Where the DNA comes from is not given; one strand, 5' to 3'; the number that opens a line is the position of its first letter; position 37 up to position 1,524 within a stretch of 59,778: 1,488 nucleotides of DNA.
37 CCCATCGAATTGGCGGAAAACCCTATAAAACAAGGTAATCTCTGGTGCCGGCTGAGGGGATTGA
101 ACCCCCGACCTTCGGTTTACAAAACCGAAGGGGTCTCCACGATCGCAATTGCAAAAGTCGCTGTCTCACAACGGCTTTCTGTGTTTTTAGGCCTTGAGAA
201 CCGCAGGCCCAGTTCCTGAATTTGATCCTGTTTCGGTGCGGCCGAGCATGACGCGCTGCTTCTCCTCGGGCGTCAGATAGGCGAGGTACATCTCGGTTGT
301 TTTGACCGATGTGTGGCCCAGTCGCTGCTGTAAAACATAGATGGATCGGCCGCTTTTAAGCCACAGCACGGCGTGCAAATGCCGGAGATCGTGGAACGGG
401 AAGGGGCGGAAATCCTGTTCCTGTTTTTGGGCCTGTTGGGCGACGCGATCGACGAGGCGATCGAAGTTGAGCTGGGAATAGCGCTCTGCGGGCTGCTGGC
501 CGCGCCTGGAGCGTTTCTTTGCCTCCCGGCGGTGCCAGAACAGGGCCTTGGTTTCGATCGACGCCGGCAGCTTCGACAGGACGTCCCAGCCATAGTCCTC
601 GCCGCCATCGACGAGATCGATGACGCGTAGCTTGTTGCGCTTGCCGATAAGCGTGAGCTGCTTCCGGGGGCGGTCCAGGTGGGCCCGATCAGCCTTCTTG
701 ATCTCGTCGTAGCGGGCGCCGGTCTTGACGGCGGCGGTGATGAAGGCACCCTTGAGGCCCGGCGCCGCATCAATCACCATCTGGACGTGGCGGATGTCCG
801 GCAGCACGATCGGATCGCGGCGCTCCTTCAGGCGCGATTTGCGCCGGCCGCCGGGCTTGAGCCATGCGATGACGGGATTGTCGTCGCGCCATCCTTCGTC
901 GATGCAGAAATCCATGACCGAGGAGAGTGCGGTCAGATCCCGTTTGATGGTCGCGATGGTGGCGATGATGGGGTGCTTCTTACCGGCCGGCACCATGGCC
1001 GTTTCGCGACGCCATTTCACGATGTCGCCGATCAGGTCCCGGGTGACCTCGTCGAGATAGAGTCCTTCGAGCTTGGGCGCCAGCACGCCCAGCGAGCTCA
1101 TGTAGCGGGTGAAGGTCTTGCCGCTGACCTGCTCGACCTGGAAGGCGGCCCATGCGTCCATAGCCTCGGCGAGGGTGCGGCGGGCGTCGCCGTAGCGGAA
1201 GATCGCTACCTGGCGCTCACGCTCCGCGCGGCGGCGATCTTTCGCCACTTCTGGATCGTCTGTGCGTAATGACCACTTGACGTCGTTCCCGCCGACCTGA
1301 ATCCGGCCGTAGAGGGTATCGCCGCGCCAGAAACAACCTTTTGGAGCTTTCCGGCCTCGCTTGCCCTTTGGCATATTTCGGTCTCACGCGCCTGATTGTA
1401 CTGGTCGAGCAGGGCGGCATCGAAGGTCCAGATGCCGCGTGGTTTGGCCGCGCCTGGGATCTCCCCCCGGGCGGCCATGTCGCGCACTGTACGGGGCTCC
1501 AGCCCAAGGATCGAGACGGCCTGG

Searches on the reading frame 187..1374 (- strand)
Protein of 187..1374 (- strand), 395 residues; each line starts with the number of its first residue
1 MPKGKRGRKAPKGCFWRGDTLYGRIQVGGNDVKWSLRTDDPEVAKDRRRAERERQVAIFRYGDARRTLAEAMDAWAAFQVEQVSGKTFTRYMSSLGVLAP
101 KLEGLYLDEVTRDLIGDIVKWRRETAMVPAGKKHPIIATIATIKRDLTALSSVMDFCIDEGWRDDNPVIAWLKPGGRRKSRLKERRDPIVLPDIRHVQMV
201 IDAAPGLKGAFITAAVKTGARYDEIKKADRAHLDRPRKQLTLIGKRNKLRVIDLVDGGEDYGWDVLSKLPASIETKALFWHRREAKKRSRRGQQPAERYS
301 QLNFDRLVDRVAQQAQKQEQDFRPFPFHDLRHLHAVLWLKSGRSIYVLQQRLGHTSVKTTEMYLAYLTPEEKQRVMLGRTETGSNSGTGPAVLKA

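Call 55: search_protein_families(library=pfam, proteins=[window:187-1374:-], max_evalue=0.01)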
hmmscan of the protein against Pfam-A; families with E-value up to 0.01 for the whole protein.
window:187-1374:- (395 aa): 2 families
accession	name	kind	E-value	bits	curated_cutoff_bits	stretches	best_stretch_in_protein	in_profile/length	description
PF00589.27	Phage_integrase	-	4e-13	49.9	27.1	1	210-365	26-167/172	Phage integrase family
PF22022.2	Phage_int_M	-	0.0096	16.6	27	0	70-171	3-93/96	Phage integrase central domain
